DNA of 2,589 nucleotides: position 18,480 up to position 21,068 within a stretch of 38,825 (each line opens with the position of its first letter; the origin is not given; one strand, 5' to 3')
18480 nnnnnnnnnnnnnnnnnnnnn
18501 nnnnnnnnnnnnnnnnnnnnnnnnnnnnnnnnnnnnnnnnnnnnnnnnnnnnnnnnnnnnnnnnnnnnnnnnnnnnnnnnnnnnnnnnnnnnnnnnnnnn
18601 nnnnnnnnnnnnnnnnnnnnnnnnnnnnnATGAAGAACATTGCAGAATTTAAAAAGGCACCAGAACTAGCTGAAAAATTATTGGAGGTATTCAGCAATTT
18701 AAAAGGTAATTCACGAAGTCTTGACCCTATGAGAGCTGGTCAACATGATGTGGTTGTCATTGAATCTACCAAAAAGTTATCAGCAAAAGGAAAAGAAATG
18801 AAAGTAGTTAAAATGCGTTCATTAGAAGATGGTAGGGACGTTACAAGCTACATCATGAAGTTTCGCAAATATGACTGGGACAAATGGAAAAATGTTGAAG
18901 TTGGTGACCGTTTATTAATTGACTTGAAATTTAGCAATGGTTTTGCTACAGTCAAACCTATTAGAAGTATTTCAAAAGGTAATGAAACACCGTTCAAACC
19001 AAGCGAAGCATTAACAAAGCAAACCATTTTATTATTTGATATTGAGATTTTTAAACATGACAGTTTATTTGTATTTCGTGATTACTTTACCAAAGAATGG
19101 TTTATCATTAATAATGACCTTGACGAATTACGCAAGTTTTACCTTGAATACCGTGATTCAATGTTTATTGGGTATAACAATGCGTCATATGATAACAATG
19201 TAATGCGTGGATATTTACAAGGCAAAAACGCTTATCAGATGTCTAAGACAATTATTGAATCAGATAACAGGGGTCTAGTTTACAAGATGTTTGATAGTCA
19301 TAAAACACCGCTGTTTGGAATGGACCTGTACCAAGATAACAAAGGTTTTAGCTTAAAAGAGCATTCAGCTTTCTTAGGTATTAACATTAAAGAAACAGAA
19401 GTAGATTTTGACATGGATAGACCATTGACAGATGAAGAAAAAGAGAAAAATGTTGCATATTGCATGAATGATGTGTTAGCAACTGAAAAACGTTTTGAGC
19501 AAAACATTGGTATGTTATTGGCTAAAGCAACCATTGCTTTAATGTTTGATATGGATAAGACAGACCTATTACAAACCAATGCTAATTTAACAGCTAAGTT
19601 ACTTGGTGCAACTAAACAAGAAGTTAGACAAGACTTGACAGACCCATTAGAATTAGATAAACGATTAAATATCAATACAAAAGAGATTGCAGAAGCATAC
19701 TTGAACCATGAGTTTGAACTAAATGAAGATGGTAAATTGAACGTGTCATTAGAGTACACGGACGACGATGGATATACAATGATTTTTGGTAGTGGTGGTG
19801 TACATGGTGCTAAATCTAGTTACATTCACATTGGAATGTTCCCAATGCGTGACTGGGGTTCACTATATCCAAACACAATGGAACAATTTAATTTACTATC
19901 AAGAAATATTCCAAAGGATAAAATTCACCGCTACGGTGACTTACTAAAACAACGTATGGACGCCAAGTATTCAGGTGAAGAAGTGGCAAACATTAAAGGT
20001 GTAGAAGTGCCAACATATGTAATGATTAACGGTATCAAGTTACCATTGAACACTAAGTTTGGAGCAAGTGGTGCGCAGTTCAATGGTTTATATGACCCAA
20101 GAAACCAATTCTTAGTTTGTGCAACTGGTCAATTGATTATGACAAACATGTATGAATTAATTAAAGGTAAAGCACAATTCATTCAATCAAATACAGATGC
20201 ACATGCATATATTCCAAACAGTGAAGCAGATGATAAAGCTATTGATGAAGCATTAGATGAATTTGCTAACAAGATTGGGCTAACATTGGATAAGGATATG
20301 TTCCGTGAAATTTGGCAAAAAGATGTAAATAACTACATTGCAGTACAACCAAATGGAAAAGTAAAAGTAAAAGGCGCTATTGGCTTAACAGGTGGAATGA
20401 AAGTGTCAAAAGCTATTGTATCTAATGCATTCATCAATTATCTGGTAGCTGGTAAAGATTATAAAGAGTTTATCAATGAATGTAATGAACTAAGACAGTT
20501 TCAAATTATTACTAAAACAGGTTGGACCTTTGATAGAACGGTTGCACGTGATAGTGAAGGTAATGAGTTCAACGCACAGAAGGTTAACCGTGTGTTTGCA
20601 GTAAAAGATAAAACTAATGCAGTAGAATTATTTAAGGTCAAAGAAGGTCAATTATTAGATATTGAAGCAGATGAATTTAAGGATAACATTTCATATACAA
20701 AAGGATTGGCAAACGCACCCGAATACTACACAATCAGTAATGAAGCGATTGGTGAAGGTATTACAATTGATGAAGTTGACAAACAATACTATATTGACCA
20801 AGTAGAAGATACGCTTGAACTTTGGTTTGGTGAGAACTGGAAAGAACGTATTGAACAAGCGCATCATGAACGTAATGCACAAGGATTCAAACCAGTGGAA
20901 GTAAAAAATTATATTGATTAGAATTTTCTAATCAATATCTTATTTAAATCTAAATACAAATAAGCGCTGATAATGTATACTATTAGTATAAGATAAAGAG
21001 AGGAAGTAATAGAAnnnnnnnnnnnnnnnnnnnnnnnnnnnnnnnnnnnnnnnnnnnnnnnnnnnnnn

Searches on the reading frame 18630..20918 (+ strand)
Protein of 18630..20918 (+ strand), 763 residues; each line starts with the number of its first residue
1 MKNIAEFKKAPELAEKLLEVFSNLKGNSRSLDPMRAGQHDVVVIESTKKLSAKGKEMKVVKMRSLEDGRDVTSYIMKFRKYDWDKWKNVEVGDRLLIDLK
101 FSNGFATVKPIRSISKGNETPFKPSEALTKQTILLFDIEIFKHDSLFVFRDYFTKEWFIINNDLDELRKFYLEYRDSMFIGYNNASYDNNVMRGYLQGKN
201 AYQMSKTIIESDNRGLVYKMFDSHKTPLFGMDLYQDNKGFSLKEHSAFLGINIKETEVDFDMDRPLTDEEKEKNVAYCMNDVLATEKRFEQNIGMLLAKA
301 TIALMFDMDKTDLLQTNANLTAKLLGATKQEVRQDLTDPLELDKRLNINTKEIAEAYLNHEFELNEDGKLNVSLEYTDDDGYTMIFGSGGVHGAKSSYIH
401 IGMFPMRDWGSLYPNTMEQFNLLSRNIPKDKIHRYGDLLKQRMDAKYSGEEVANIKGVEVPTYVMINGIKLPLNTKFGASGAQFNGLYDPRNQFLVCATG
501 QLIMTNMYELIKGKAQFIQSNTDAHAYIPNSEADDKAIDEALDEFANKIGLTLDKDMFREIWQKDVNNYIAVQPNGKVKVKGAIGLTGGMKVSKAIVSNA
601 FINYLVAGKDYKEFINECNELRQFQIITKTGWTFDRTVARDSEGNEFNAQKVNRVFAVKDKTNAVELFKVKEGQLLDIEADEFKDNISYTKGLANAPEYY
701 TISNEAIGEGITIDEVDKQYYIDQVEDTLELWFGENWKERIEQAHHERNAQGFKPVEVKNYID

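Call 15: search_protein_families(library=pfam, proteins=[window:18630-20918:+], max_evalue=0.01)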
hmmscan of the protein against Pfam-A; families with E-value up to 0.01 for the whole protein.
window:18630-20918:+ (763 aa): 0 families

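Call 26: find_related_loci(query=window:18630-20918:+, collection=viral_contigs, flank=10000)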
Query window:18630-20918:+ (763 aa) in viral_contigs; peptide patterns used: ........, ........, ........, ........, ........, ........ (x = any residue, [..] = any of these).
133 stretches matched a pattern; 133 encode a relative of the query (tblastn E <= 1e-3); the best 80 are kept; 76 distinct loci.
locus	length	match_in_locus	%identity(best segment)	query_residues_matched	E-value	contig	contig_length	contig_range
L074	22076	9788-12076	99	1-763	0e+0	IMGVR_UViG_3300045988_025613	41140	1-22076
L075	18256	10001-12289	99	1-763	0e+0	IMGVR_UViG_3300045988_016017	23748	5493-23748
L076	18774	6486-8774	99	1-763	0e+0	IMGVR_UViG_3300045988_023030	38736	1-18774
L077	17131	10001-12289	98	1-763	0e+0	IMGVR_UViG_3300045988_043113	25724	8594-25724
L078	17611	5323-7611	98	1-763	0e+0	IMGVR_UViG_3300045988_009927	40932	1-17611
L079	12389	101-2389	97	1-763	0e+0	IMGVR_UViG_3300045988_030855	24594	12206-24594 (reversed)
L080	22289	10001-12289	97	1-763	0e+0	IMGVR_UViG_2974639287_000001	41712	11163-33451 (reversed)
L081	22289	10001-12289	97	1-763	0e+0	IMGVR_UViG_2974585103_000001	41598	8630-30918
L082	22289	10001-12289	97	1-763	0e+0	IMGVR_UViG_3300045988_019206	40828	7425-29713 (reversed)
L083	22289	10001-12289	97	1-763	0e+0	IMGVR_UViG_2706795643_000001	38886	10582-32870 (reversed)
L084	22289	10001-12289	94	1-763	0e+0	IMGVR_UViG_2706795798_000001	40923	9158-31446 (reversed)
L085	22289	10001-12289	95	1-763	0e+0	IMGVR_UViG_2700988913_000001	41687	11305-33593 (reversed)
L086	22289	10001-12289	93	1-763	0e+0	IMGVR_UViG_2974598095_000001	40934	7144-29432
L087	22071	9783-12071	98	1-763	0e+0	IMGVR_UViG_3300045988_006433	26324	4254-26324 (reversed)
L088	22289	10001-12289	90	1-763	0e+0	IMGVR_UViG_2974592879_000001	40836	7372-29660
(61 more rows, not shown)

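Call 43: search_protein_families(library=ncbifam, proteins=[window:18630-20918:+], max_evalue=0.01)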
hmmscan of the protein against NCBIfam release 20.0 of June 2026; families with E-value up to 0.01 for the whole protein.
window:18630-20918:+ (763 aa): 0 families

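Call 44: search_protein_families(library=phrogs, proteins=[window:18630-20918:+], max_evalue=0.001)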
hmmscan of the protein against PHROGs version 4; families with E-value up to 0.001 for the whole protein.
window:18630-20918:+ (763 aa): 3 families
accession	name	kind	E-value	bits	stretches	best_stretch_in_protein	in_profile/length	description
phrog_1252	-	DNA, RNA and nucleotide metabolism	2e-172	576.2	1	68-743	14-662/663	DNA polymerase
phrog_4210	-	DNA, RNA and nucleotide metabolism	6.3e-19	68.3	1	120-730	709-1273/1304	DNA polymerase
phrog_18505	-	DNA, RNA and nucleotide metabolism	2.5e-14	54.3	1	469-655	40-231/349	DNA polymerase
